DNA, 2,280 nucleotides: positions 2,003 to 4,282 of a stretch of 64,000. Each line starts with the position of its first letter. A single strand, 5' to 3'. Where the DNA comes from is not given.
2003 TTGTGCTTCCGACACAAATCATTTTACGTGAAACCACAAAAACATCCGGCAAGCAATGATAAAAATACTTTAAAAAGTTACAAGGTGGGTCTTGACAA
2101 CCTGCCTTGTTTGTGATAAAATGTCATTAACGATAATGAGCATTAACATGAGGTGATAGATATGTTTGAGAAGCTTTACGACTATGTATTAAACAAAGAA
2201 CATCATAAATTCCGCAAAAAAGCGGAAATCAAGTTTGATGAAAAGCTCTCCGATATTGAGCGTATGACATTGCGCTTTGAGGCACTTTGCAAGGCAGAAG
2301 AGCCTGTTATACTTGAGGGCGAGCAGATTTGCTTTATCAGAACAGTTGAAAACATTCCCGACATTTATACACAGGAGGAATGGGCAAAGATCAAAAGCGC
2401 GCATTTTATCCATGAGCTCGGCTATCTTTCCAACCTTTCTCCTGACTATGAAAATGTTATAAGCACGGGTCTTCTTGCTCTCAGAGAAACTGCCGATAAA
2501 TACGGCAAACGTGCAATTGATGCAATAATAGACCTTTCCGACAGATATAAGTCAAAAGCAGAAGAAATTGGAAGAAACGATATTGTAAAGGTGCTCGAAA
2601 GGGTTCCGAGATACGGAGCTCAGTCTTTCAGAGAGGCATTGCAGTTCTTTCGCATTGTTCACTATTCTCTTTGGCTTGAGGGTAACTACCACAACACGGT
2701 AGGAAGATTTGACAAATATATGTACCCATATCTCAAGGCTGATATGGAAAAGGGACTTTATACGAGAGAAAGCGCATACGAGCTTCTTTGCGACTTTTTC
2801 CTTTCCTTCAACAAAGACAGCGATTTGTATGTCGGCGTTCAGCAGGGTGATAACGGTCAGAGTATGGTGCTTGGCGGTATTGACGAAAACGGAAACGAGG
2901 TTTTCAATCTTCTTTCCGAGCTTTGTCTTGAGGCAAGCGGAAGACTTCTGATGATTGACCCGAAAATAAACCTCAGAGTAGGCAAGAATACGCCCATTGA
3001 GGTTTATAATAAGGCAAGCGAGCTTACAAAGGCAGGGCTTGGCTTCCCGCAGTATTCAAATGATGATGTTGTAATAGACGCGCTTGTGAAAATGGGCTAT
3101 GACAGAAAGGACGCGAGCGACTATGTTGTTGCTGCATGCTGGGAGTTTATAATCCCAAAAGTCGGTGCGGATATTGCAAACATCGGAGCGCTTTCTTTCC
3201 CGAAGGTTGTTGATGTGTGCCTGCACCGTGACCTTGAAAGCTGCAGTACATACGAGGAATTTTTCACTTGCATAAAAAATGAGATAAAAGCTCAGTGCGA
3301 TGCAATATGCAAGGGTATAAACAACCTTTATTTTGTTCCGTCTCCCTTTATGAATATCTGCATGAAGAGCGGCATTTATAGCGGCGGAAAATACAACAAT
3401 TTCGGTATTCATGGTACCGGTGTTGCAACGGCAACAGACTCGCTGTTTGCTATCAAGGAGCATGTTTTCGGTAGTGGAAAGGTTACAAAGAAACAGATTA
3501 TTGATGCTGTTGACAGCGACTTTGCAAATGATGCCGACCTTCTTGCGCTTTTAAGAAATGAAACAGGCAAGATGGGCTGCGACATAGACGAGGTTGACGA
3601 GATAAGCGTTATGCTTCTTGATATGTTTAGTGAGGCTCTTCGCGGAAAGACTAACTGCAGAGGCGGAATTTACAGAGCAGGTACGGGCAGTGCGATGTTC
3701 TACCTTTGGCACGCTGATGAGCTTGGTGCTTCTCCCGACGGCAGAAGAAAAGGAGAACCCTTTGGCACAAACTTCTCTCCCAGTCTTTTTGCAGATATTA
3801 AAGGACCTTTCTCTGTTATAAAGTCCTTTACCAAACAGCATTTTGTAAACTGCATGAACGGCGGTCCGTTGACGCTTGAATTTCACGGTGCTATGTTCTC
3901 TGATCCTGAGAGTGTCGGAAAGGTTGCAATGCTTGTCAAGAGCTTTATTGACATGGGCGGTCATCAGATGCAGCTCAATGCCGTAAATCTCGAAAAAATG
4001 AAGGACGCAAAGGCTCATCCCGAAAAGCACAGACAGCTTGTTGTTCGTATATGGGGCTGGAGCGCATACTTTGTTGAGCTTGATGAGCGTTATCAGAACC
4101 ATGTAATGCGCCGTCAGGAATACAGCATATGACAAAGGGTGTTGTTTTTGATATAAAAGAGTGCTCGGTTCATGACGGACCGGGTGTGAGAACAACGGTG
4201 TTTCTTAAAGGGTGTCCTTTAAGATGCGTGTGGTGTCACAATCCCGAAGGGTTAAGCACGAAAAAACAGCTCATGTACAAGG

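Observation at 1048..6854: Operon pairing an unusually short glycyl radical enzyme with a GH36/raffinose-synthase-like hydrolase under a LacI regulator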

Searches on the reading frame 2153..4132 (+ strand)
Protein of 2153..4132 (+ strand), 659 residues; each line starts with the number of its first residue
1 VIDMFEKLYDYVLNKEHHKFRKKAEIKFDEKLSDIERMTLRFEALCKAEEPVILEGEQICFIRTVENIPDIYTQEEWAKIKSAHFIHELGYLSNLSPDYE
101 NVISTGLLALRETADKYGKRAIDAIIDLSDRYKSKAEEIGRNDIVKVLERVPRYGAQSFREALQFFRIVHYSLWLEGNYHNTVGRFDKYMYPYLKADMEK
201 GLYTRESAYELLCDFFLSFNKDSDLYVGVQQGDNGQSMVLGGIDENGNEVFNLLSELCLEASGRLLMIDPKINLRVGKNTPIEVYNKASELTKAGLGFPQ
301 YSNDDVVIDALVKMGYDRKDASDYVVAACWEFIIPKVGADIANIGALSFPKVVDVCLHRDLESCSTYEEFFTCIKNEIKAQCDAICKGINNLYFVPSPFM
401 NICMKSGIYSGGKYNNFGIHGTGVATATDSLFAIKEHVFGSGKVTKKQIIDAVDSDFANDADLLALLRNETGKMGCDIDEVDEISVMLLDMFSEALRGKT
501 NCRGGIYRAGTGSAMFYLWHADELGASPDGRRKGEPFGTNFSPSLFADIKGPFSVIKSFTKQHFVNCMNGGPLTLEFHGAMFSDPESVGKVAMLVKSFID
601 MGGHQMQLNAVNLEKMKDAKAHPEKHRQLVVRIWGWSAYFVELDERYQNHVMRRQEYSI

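Call 3: search_protein_families(library=pfam, proteins=[window:2153-4132:+], max_evalue=0.01)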
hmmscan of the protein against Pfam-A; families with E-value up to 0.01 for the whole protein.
window:2153-4132:+ (659 aa): 2 families
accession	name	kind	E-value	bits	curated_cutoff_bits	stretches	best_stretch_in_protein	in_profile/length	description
PF02901.20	PFL-like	-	4.4e-79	267.3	24.3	1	72-512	133-638/647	Pyruvate formate lyase-like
PF01228.26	Gly_radical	-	5.7e-18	65.8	22.2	1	540-641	4-106/106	Glycine radical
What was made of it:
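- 2162..4132 (+): Short glycyl radical enzyme (656 aa), ACWE / RIWGWS clade. Pfam PFL-like plus Gly_radical (call 3).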

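Call 4: search_protein_families(library=ncbifam, proteins=[window:2153-4132:+], max_evalue=0.01)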
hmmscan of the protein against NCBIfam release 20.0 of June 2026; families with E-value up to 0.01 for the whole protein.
window:2153-4132:+ (659 aa): 12 families
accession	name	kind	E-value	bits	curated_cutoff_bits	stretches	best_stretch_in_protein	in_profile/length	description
TIGR01774.1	PFL2-3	subfamily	9.9e-89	298.6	678.2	1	141-658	232-785/786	formate C-acetyltransferase/glycerol dehydratase family glycyl radical enzyme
NF043068.1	glycl_HYPD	equivalog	1.5e-80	271.3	1100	1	117-658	209-783/784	trans-4-hydroxy-L-proline dehydratase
NF007437.0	PRK09983.1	equivalog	9.6e-77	258.7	1109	1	142-657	227-763/765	formate C-acetyltransferase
NF048009.1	SfplDhtHpfGKleb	equivalog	1.8e-72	244.6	1000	1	106-657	227-822/824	(2S)-3-sulfopropanediol dehydratase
TIGR04394.1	choline_CutC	equivalog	3.4e-61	207.8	1050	1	116-654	213-783/789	choline trimethylamine-lyase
NF048011.1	SfplDhtHpsGDes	equivalog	3.3e-58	197.7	1000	2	422-657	583-819/821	(2S)-3-sulfopropanediol dehydratase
NF033718.1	indole_decarb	equivalog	1.2e-48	166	1100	1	142-658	294-867/868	indoleacetate decarboxylase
NF033715.1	glycyl_HPDL_Lrg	equivalog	8.3e-42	143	1150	2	110-325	282-503/901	4-hydroxyphenylacetate decarboxylase large subunit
TIGR01255.1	pyr_form_ly_1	equivalog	7.7e-18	64.3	994.2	1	416-654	508-738/744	formate C-acetyltransferase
NF038360.1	rad_fix_GrcA3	exception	7.8e-12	45.1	158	1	590-654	8-72/78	autonomous glycyl radical cofactor GrcA3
NF008341.1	PRK11127.1-1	equivalog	2.3e-06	27.5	145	1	604-654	24-74/80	autonomous glycyl radical cofactor GrcA2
TIGR04365.1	spare_glycyl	equivalog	1.7e-05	25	170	1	601-654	67-120/126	autonomous glycyl radical cofactor GrcA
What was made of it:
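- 2162..4132 (+): It is below all NCBIfam GRE cut-offs (call 4).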

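Call 6: search_solved_structures(query=window:2153-4132:+, max_evalue=0.001, show_alignments=2)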
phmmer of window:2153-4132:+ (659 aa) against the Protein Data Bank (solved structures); distinct sequences matched with E-value up to 0.001: 36.
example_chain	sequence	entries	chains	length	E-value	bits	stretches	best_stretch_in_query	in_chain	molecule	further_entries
1r8w_A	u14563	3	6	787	1.4e-75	258.2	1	113-657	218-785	glycerol dehydratase | B12-independent glycerol dehydratase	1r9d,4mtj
8yjo_A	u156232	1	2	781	1.3e-67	231.9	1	145-657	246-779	Probable dehydratase PflD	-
8id0_A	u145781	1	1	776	1.5e-63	218.4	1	145-658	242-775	formate C-acetyltransferase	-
5i2a_A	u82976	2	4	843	4.8e-63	216.8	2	123-462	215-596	Diol-dehydratase | Diol dehydratase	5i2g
6vxc_A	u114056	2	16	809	1.7e-59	205.1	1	121-657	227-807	Trans-4-hydroxy-L-proline dehydratase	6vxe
2f3o_A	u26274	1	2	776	3.2e-59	204.1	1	123-655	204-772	pyruvate formate-lyase 2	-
9rco_A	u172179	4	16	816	2.7e-57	197.8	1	142-656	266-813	Glycyl radical protein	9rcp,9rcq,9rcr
5faw_A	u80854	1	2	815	6.1e-54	186.7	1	127-654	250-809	Choline trimethylamine-lyase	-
9ht9_A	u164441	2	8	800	9.5e-54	186.1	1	127-654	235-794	Choline trimethylamine-lyase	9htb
9r0v_A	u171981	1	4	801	9.5e-54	186.1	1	127-654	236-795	Choline trimethylamine-lyase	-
6vue_A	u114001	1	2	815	1e-53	186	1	127-654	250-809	Choline trimethylamine-lyase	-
5fay_A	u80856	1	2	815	1e-53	186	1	127-654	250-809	Choline trimethylamine-lyase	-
8id1_A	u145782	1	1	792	1.1e-53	185.9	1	81-655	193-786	Formate C-acetyltransferase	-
5fau_A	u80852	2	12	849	1.2e-53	185.8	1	127-654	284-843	Choline trimethylamine-lyase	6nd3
5fav_A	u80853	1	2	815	1.8e-53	185.2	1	127-654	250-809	Choline trimethylamine-lyase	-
9f3w_A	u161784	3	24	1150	3.1e-53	184.4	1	142-654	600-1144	Choline trimethylamine-lyase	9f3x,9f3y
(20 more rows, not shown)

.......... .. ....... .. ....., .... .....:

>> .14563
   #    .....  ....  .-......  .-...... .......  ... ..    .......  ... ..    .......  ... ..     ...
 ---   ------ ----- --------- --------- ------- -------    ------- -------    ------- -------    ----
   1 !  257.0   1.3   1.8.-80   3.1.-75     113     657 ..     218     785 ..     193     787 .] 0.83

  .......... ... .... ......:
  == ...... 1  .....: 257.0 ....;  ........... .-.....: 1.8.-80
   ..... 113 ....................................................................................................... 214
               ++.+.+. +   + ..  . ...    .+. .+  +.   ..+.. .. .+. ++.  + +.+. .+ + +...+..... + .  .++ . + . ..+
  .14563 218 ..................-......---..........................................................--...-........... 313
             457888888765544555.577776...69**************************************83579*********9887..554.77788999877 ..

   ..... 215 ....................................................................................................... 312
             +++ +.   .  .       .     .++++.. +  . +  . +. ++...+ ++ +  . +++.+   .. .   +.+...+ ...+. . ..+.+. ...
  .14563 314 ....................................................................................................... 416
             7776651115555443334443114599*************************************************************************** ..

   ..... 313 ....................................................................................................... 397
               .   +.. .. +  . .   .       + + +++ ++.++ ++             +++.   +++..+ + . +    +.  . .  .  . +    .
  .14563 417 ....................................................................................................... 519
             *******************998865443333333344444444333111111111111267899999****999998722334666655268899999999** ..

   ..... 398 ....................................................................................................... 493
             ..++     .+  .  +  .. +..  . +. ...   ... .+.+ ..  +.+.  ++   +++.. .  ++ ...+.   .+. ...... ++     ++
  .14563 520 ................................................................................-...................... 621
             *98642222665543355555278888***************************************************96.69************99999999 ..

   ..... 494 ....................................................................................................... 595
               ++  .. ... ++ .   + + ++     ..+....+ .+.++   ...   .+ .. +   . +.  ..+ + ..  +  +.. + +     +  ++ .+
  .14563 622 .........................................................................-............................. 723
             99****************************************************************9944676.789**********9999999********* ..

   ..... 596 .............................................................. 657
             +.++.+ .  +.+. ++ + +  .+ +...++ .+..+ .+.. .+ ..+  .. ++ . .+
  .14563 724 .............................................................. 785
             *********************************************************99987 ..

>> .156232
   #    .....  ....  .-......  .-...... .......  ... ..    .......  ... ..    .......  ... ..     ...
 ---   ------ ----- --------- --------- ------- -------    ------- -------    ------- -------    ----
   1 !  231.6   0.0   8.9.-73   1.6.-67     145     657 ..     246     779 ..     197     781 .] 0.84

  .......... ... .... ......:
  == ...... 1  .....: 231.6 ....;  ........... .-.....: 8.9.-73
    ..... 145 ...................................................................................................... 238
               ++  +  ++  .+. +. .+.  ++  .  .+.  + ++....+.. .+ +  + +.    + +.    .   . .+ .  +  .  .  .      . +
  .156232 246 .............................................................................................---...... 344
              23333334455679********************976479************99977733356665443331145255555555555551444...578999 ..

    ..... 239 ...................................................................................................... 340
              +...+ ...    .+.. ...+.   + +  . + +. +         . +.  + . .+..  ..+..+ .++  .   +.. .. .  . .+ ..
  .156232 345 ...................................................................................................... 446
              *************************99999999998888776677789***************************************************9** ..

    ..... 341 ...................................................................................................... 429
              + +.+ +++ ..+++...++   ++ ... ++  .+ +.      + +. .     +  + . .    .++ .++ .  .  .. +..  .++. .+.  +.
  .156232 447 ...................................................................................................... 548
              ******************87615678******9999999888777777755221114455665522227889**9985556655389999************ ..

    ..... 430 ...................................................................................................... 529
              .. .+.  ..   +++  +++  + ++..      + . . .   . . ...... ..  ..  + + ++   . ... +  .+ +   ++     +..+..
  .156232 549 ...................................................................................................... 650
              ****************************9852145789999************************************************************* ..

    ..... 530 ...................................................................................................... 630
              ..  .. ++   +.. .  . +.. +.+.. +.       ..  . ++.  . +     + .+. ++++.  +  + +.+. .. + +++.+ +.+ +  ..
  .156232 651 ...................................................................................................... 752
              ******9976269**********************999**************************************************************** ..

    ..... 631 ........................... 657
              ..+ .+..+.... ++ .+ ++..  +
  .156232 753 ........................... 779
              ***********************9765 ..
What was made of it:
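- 4046..4072 (+): Glycyl radical motif R-I-W-G632-W-S-A-Y-F. It aligns to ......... of GD (call 6).
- Checked: Solved characterised PFL-like GREs are 759-1150 aa (call 6).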

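Call 7: find_homologous_proteins(query=window:2153-4132:+, max_evalue=1e-10)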
Query window:2153-4132:+ (659 aa): 7777 proteins with E <= 1e-10 among 8000 candidates; the best 120 are listed.
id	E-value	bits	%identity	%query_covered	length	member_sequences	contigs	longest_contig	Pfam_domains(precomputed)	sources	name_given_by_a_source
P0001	0.0e+0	1523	100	100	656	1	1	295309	PF02901.21,PF01228.27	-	-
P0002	0.0e+0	1396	90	100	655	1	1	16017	PF02901.21,PF01228.27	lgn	-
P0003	0.0e+0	1396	90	100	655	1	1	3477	PF02901.21,PF01228.27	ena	-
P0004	0.0e+0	1395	90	100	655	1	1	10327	PF02901.21,PF01228.27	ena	-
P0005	0.0e+0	1393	90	100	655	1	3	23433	PF02901.21,PF01228.27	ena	-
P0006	0.0e+0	1390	89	100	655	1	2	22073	PF02901.21,PF01228.27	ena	-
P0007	0.0e+0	1390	89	100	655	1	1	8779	PF02901.21,PF01228.27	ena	-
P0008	0.0e+0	1386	89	100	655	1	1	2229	PF02901.21,PF01228.27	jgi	-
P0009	0.0e+0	1144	73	100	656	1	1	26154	PF02901.21,PF01228.27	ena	-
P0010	0.0e+0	1141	73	99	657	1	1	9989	PF02901.21,PF01228.27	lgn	-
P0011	0.0e+0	1136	74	99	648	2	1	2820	PF02901.21,PF01228.27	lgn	-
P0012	0.0e+0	1135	72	100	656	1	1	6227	PF02901.21,PF01228.27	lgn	-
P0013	0.0e+0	1134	73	100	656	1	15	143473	PF02901.21,PF01228.27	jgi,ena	-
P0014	0.0e+0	1131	72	100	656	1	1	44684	PF02901.21,PF01228.27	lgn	-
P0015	0.0e+0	1129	72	100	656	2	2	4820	PF02901.21,PF01228.27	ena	-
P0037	0.0e+0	1116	71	100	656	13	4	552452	PF02901.21,PF01228.27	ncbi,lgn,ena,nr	ncbi:MAG: pyruvate formate-lyase [Clostridia bacterium]|nr:pyruvate formate-lyase [Clostridia bacter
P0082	0.0e+0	1090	71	99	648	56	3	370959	PF02901.21,PF01228.27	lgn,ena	-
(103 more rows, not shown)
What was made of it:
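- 2162..4132 (+): Homologues are 634-686 aa (call 7).
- Checked: The best 120 homologue clusters (68-100% identity) are 634-686 aa (call 7).
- Source names for homologues are 'pyruvate formate-lyase' or 'formate C-acetyltransferase' (call 7).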

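Call 9: find_encoding_contigs(protein=P0037, flank=8000, max_places=3)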
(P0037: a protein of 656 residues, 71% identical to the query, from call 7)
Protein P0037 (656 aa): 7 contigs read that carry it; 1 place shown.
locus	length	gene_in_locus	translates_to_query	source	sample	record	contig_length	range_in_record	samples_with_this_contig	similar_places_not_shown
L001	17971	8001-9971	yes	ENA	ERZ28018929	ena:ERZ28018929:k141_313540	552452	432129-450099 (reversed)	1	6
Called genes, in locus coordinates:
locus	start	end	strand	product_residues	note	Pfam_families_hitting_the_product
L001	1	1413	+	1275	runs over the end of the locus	PF14870:PSII_BNR (faint), PF02012:BNR (faint), PF15902:Sortilin-Vps10 (weak)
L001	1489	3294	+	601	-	-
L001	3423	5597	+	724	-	PF08531:Bac_rhamnosid_N, PF05592:Bac_rhamnosid, PF17389:Bac_rhamnosid6H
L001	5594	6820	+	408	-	PF01204:Trehalase, PF22422:MGH1-like_GH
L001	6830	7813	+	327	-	-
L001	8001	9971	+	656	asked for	PF02901:PFL-like, PF01228:Gly_radical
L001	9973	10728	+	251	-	PF13353:Fer4_12, PF04055:Radical_SAM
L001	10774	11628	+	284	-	PF04616:Glyco_hydro_43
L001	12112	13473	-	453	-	PF13173:AAA_14, PF13635:DUF4143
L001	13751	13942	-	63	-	-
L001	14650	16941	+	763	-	PF17853:GGDEF_2 (faint), PF12833:HTH_18, PF00165:HTH_AraC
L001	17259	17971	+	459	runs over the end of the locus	PF01547:SBP_bac_1, PF13416:SBP_bac_8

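Call 10: find_encoding_contigs(protein=P0082, flank=8000, max_places=2)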
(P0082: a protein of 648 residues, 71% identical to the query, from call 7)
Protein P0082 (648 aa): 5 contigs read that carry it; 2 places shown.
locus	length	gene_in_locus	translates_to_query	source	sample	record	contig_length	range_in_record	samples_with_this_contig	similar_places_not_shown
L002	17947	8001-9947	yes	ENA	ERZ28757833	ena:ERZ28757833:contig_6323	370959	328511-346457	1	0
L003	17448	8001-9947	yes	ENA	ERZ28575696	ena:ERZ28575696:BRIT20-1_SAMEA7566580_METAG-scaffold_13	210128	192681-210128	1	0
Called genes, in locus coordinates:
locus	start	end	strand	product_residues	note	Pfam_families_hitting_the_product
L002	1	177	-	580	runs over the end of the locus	PF00395:SLH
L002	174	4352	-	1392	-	PF22585:Sialidase-like_CBM (faint), PF14307:Glyco_tran_WbsX, PF07833:Cu_amine_oxidN1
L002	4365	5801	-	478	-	-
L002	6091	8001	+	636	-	PF05691:Raffinose_syn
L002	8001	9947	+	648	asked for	PF02901:PFL-like, PF01228:Gly_radical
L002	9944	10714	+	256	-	PF13353:Fer4_12, PF04055:Radical_SAM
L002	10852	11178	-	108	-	-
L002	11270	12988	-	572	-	PF02065:Melibiase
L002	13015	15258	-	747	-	PF06165:GH94_b-supersand, PF17167:Glyco_hydro_94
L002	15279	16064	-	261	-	PF20434:BD-FAE, PF07859:Abhydrolase_3, PF00326:Peptidase_S9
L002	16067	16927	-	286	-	PF04616:Glyco_hydro_43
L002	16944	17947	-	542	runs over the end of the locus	PF13229:Beta_helix (weak)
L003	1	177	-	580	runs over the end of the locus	PF00395:SLH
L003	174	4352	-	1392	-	PF22585:Sialidase-like_CBM (faint), PF14307:Glyco_tran_WbsX, PF07833:Cu_amine_oxidN1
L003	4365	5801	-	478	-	-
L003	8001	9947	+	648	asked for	PF02901:PFL-like, PF01228:Gly_radical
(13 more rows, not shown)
